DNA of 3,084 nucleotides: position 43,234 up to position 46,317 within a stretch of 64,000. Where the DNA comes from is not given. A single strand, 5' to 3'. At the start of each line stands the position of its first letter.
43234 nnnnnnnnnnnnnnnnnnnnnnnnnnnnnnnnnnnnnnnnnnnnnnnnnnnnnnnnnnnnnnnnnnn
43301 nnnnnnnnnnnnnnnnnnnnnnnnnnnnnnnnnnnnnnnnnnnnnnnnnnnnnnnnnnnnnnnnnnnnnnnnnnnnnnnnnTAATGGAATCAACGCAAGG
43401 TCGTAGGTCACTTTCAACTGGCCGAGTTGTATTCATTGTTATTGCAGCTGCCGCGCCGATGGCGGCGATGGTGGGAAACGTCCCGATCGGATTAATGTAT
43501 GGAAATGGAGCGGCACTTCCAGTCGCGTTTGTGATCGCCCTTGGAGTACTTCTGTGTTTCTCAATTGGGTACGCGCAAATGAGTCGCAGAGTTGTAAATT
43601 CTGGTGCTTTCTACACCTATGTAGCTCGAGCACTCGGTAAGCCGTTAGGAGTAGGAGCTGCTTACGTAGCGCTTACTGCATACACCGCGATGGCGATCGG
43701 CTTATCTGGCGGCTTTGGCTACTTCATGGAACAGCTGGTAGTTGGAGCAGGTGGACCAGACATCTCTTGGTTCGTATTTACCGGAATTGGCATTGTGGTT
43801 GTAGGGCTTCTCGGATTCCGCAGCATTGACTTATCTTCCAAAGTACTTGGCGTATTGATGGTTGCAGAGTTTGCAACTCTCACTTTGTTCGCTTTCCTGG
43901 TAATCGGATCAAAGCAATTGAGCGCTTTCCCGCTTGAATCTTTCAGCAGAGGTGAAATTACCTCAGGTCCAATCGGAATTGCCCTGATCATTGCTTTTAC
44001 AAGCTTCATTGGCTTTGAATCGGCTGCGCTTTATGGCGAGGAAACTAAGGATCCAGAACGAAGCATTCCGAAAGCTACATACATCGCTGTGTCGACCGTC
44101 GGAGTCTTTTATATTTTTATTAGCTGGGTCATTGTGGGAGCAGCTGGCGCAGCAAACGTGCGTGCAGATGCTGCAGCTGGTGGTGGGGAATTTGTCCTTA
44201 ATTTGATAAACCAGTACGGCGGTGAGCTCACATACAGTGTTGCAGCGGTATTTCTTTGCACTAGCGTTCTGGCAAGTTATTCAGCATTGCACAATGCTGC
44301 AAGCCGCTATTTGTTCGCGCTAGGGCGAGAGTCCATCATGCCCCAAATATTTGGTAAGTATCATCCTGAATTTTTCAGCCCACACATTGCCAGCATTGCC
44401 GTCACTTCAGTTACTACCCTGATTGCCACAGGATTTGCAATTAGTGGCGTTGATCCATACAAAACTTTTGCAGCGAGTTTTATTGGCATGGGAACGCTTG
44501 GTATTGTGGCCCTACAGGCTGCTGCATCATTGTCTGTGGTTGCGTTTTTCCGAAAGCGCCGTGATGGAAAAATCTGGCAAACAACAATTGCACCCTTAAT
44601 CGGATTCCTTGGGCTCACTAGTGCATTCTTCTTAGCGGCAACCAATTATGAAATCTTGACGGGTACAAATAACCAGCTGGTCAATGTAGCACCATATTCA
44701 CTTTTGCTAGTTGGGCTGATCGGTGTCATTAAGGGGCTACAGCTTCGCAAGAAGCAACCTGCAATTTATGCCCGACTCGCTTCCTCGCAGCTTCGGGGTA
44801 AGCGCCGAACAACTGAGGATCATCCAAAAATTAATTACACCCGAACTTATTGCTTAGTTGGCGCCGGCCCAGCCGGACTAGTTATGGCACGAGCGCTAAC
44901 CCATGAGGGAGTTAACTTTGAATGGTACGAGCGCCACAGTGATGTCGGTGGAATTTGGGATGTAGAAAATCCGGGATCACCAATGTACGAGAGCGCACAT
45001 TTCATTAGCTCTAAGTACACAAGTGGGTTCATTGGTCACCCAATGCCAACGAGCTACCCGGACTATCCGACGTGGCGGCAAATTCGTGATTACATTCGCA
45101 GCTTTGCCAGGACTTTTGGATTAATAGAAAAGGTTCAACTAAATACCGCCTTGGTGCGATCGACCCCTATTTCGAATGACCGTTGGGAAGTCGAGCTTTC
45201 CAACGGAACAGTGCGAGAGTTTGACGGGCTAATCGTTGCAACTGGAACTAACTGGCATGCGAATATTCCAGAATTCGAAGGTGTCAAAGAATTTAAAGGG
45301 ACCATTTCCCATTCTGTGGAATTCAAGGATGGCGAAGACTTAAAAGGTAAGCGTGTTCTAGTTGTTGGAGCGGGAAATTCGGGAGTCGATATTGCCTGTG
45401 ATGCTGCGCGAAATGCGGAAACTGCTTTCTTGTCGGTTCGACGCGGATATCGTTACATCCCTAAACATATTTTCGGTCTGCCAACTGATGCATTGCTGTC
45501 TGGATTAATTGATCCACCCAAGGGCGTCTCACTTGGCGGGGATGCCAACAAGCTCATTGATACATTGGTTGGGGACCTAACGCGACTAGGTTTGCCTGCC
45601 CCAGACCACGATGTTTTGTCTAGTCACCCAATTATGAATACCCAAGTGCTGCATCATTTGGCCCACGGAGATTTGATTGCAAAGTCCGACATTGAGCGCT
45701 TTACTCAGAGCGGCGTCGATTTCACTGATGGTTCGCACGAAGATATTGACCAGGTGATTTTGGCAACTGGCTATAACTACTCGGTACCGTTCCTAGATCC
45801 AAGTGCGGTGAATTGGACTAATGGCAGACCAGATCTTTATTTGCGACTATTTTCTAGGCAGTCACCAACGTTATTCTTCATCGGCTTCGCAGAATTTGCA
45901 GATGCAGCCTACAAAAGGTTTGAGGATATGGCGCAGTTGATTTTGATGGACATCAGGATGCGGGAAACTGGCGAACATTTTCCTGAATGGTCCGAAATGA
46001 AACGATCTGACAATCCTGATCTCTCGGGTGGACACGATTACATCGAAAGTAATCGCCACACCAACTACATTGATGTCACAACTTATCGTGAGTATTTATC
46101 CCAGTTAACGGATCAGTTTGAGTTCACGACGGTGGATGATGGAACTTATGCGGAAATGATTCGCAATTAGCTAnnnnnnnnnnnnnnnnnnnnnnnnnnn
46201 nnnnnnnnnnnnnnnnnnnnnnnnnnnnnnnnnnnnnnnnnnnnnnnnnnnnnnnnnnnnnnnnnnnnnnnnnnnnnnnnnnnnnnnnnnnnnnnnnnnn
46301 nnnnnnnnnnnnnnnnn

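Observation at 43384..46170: Single-polypeptide fusion of an APC-family permease with a complete flavin-containing monooxygenase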

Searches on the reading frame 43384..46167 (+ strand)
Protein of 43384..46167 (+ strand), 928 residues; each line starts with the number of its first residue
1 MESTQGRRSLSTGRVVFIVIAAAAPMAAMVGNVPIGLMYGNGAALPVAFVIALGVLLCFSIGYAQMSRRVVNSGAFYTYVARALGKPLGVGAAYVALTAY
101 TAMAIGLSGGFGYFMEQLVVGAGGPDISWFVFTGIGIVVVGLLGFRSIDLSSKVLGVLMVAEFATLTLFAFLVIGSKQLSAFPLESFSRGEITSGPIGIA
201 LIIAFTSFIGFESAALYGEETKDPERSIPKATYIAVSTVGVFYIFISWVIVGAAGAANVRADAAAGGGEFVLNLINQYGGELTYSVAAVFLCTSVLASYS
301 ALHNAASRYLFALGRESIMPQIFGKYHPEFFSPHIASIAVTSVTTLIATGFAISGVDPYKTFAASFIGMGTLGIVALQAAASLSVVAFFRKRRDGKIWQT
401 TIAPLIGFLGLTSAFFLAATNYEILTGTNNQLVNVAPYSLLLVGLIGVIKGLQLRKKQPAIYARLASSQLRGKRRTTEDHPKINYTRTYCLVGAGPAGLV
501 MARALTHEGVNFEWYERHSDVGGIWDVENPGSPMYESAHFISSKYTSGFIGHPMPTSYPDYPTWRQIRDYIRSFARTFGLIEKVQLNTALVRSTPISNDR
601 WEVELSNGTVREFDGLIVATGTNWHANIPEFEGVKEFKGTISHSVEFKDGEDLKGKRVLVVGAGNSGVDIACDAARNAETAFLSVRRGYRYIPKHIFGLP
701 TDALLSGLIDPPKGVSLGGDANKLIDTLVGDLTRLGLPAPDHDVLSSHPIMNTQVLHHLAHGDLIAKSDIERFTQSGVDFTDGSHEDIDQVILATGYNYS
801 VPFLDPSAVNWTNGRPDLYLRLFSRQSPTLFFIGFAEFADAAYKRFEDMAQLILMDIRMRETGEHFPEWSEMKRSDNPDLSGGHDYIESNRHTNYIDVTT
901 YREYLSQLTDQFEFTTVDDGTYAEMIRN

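Call 3: search_protein_families(library=pfam, proteins=[window:43384-46167:+], max_evalue=0.01)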
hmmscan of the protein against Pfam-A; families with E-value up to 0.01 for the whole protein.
window:43384-46167:+ (928 aa): 8 families
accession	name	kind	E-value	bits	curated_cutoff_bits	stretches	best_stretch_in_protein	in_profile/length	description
PF00743.25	FMO-like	-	1.7e-51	175.7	22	1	490-842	5-377/532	Flavin-binding monooxygenase-like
PF13520.12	AA_permease_2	-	2.2e-26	93.2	27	1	12-442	3-423/427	Amino acid permease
PF13738.12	Pyr_redox_3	-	8.3e-22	78.2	30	2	492-682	3-191/305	Pyridine nucleotide-disulphide oxidoreductase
PF00324.27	AA_permease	-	2.6e-18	66.4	24.6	1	15-391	2-383/470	Amino acid permease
PF07992.20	Pyr_redox_2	-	2.5e-12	47.3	26.1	1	489-677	3-164/291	Pyridine nucleotide-disulphide oxidoreductase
PF13450.12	NAD_binding_8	-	2.7e-07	31.2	21.9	1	492-525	2-35/68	NAD(P)-binding Rossmann-like domain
PF13434.12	Lys_Orn_oxgnase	-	1.5e-06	28.1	21.3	1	600-683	131-216/339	L-lysine 6-monooxygenase/L-ornithine 5-monooxygenase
PF13454.12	NAD_binding_9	-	2.8e-06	27.8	21.8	0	491-622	2-154/155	FAD-NAD(P)-binding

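Call 4: search_protein_families(library=ncbifam, proteins=[window:43384-46167:+], max_evalue=0.01)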
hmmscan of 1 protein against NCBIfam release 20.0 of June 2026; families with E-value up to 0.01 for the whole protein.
window:43384-46167:+ (928 aa): 43 families (the best 25 are shown)
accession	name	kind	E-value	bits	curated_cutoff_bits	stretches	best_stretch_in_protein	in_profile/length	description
NF040505.1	ArsO_flavin_mono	equivalog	9.3e-36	124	425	2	491-696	5-200/346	ArsO family NAD(P)H-dependent flavin-containing monooxygenase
NF058570.1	trimeth_mono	equivalog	4.3e-26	92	675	2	490-678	3-217/443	trimethylamine monooxygenase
TIGR00909.1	2A0306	subfamily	1.9e-24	86.4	556.8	1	40-420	33-406/429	amino acid transporter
NF053761.1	BrChAATpBcaP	equivalog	4.9e-18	65.4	690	1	41-419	54-427/460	branched-chain amino acid transporter BcaP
TIGR04046.1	MSMEG_0569_nitr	hypoth_equivalog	1.2e-13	50.8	498.35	1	491-687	5-193/400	MSMEG_0569 family flavin-dependent oxidoreductase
NF008245.0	PRK11021.1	equivalog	7.5e-13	48.3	284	1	48-348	44-331/419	L-methionine/branched-chain amino acid transporter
TIGR00911.1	2A0308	subfamily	3.3e-12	45.6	701.8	1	60-349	98-386/505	L-type amino acid transporter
NF009409.0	PRK12770.1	subfamily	2.7e-09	36.5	343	1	608-693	115-212/360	putative glutamate synthase subunit beta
TIGR03140.1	AhpF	equivalog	9.6e-09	34.3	502.9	1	596-675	295-372/515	alkyl hydroperoxide reductase subunit F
NF045818.1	Neo-PentlctneDsynPtlE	equivalog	6.2e-08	31.2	1100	1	489-684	51-255/587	neopentalenolactone/pentalenolactone D synthase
TIGR00906.1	2A0303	subfamily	9e-08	31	681.7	1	203-353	257-401/602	cationic amino acid transport permease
TIGR04018.1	Bthiol_YpdA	hypoth_equivalog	2.5e-07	29.8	339.9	1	490-681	3-178/316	YpdA family putative bacillithiol disulfide reductase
TIGR01318.1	gltD_gamma_fam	subfamily_domain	2.8e-07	29.5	482.95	1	488-527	143-182/467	glutamate synthase, small subunit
NF007754.0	PRK10435.1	equivalog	3.7e-07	29.5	585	1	200-328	192-315/443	cadaverine/lysine antiporter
NF009410.0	PRK12771.1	subfamily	5.6e-07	28.5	516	0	611-683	222-297/566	NAD(P)-binding protein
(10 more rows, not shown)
